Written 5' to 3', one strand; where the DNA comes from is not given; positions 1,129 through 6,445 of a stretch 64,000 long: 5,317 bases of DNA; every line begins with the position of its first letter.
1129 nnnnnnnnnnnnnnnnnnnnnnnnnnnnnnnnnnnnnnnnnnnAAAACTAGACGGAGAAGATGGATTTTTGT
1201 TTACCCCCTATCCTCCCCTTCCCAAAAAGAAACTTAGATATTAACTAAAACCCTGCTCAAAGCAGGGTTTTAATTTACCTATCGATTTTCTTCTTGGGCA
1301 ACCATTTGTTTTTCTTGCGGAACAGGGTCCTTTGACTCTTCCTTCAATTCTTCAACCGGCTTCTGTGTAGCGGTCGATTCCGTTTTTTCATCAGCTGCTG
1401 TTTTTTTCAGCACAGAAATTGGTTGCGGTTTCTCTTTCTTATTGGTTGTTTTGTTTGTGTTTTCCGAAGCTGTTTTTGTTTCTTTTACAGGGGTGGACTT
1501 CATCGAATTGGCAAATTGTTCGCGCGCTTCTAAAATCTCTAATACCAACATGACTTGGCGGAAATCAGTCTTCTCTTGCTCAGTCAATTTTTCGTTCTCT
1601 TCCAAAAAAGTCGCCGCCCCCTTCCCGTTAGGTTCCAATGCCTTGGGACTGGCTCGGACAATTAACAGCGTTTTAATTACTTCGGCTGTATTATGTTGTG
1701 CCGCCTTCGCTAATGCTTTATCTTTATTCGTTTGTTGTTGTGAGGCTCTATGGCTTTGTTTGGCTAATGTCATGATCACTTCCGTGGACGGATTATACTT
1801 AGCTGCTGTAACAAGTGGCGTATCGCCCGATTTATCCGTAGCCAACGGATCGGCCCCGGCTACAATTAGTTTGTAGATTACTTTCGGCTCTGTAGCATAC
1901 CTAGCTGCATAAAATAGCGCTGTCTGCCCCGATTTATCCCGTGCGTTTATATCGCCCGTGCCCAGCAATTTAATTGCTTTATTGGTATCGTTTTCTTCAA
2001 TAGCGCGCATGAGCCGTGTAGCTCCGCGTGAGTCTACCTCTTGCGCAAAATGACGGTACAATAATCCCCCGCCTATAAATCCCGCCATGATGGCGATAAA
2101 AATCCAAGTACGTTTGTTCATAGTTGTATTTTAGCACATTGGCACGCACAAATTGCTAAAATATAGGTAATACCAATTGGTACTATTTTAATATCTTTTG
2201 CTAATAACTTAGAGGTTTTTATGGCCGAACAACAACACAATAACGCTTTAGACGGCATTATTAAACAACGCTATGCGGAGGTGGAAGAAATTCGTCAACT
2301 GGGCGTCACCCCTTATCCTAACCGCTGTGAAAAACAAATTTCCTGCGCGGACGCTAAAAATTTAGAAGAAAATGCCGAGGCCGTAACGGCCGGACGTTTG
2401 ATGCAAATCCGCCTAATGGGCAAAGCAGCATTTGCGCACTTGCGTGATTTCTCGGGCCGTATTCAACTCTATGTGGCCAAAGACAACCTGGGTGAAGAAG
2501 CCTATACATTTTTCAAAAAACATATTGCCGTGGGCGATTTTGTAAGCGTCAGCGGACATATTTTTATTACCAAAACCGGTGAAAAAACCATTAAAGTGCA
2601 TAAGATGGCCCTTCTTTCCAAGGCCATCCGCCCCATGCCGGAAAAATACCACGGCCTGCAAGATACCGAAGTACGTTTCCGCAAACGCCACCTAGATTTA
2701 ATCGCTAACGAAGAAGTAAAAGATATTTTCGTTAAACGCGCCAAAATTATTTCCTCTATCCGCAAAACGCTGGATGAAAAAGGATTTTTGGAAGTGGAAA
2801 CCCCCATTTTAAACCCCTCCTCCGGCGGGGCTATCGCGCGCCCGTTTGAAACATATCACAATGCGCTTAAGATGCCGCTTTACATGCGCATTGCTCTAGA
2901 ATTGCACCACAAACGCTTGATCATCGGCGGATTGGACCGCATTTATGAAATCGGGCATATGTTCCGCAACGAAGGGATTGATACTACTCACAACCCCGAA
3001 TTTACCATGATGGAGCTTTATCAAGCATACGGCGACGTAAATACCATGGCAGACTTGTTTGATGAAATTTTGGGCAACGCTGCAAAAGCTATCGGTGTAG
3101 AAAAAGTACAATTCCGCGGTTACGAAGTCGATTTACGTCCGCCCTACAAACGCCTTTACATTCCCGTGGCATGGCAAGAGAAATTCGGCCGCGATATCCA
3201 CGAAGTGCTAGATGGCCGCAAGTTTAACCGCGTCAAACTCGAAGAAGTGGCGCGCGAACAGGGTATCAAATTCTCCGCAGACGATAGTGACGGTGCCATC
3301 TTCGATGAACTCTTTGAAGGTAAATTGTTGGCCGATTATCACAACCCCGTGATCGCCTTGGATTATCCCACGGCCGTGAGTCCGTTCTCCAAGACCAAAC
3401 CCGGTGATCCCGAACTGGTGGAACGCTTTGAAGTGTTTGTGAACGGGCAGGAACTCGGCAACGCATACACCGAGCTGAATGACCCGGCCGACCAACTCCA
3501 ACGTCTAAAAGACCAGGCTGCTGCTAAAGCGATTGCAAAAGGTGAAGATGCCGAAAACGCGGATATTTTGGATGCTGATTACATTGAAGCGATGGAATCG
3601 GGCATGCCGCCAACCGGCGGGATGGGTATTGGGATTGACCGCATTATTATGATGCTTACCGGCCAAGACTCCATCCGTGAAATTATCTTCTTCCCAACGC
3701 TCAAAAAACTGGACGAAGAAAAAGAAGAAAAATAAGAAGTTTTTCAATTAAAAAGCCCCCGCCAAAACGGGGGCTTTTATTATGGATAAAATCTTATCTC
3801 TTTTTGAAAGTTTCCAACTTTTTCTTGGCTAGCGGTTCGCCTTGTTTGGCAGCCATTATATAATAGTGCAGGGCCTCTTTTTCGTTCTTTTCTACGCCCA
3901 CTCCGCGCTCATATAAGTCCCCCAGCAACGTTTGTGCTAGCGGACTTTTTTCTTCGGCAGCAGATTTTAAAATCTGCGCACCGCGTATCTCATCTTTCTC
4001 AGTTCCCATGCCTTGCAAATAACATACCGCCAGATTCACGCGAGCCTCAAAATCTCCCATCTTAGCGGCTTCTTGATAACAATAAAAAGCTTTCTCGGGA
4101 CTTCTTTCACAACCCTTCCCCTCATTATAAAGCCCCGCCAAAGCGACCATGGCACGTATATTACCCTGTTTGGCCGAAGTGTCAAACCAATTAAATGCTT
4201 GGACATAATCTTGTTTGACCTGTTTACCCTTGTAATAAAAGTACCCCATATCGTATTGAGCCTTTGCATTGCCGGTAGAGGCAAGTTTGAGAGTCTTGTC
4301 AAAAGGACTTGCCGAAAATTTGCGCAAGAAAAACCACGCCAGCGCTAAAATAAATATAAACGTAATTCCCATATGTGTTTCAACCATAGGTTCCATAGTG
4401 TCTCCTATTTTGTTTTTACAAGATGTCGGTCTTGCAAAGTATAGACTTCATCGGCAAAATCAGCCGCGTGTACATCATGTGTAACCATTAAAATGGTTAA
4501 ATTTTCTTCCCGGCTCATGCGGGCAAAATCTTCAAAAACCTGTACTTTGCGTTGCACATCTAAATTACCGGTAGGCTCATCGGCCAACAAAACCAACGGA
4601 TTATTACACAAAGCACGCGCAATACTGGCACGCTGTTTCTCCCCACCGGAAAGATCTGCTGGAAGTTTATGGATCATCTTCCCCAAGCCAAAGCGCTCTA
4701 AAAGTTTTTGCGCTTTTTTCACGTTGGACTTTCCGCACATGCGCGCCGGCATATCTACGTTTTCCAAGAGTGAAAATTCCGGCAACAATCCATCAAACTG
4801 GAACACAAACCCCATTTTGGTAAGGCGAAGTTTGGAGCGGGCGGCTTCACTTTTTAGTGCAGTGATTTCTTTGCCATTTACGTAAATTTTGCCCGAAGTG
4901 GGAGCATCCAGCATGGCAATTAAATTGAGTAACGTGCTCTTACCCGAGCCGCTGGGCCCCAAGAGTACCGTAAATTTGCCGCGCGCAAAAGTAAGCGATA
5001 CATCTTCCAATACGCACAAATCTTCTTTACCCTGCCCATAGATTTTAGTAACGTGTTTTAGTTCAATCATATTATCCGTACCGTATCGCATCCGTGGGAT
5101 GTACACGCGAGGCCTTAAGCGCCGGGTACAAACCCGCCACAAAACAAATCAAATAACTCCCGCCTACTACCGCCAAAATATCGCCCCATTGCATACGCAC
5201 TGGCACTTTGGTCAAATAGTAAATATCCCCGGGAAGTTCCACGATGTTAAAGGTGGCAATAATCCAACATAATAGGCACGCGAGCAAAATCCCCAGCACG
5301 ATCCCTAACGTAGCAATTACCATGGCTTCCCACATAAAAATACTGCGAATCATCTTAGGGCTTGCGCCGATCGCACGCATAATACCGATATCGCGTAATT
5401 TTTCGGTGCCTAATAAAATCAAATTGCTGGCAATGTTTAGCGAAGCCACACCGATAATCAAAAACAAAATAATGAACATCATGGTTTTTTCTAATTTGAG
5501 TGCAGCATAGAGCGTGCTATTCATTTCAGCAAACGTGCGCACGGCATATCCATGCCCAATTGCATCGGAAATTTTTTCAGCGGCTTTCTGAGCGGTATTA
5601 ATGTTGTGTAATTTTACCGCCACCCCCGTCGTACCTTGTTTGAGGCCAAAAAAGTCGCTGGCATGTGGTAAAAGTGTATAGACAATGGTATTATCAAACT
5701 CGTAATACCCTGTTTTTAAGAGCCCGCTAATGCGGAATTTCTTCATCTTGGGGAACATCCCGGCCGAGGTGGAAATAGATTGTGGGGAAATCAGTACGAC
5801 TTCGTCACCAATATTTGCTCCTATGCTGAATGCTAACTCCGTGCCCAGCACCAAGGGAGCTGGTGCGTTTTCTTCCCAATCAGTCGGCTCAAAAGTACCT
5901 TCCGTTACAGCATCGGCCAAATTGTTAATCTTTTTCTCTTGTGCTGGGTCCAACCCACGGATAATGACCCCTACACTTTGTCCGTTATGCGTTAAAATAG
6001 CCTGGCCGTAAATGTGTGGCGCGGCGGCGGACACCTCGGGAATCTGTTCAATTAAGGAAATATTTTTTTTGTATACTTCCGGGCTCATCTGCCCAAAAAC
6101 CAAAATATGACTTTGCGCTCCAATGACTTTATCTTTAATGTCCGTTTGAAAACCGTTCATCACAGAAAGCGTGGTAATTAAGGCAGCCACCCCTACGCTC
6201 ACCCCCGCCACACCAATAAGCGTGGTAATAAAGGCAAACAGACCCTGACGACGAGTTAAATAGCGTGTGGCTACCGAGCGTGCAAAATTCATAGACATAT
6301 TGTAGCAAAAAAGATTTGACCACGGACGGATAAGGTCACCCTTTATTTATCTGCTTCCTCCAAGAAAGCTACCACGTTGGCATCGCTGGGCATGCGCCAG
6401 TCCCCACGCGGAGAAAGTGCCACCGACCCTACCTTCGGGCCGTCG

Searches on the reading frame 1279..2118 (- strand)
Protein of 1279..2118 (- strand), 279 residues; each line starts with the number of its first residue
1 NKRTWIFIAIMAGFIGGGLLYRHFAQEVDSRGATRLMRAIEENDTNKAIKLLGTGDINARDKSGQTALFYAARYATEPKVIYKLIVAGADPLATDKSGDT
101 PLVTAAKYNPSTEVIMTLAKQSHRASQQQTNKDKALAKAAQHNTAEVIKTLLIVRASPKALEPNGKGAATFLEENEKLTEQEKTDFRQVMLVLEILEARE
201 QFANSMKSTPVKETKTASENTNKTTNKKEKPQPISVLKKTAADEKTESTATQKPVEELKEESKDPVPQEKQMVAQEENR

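Call 44: search_protein_families(library=pfam, proteins=[window:1279-2118:-], max_evalue=0.00001)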
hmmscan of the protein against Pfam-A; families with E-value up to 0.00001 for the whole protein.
window:1279-2118:- (279 aa): 4 families
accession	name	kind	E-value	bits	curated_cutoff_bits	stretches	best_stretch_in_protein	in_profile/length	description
PF12796.13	Ank_2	-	2.9e-15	57.1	27.3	1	68-153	1-81/90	Ankyrin repeats (3 copies)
PF13857.12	Ank_5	-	2.7e-09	37.6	27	0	84-121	1-39/56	Ankyrin repeats (many copies)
PF00023.36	Ank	-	2.5e-08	34.2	21.1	0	64-96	2-33/33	Ankyrin repeat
PF13637.12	Ank_4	-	1.3e-06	29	22.7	0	56-74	22-40/50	Ankyrin repeats (many copies)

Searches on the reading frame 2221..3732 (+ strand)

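Call 44: search_protein_families(library=pfam, proteins=[window:2221-3732:+], max_evalue=0.00001)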
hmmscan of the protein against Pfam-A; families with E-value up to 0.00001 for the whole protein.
window:2221-3732:+ (504 aa): 3 families
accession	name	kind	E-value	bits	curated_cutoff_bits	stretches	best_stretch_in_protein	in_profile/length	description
PF00152.25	tRNA-synt_2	-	8.4e-82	275.1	25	1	149-494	2-307/308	tRNA synthetases class II (D, K and N)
PF01336.31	tRNA_anti-codon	-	3.2e-14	53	27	1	56-131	3-74/75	OB-fold nucleic acid binding domain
PF01409.25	tRNA-synt_2d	-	6.5e-06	26.2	19.8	0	240-299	104-163/246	tRNA synthetases class II core domain (F)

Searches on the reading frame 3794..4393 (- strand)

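Call 44: search_protein_families(library=pfam, proteins=[window:3794-4393:-], max_evalue=0.00001)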
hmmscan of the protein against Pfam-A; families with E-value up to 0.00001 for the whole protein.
window:3794-4393:- (199 aa): 1 family
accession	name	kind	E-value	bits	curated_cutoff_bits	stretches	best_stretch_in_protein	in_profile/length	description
PF08238.18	Sel1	-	2.4e-34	117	30.7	3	43-78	1-36/36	Sel1 repeat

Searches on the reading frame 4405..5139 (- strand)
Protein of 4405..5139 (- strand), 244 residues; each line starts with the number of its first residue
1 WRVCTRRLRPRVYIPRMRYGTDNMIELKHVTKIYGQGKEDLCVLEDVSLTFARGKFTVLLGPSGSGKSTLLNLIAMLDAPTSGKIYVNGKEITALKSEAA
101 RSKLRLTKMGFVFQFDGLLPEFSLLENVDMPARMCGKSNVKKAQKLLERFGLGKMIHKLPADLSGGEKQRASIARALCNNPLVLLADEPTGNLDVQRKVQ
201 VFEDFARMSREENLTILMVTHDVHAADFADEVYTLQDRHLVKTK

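Call 44: search_protein_families(library=pfam, proteins=[window:4405-5139:-], max_evalue=0.00001)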
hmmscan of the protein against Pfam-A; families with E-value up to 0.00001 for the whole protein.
window:4405-5139:- (244 aa): 2 families
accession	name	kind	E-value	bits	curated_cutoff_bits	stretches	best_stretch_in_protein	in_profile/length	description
PF00005.33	ABC_tran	-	2.2e-35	122.7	25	1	44-190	1-136/137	ABC transporter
PF13304.12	AAA_21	-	2.4e-06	28.3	27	0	56-78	1-23/304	AAA domain, putative AbiEii toxin, Type IV TA system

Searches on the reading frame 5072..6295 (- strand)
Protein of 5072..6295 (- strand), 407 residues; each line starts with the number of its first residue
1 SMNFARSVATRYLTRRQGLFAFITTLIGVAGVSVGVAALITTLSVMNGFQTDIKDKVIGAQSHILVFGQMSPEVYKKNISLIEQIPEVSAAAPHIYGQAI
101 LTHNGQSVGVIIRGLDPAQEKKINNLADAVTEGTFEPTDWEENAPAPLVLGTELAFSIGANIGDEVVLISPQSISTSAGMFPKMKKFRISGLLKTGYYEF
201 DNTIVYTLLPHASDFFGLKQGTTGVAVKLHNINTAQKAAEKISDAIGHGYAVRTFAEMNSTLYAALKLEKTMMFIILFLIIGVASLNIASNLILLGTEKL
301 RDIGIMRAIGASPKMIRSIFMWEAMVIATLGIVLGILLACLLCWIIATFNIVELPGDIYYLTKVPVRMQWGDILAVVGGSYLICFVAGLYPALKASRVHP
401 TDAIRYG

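Call 44: search_protein_families(library=pfam, proteins=[window:5072-6295:-], max_evalue=0.00001)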
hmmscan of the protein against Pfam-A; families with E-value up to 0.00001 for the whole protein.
window:5072-6295:- (407 aa): 2 families
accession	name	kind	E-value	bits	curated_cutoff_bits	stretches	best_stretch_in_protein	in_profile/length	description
PF02687.27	FtsX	-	1.1e-20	74.3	25.5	1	274-400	1-120/120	FtsX-like permease C-terminal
PF12704.14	MacB_PCD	-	8e-18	65.9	27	1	26-244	2-206/207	MacB-like periplasmic core domain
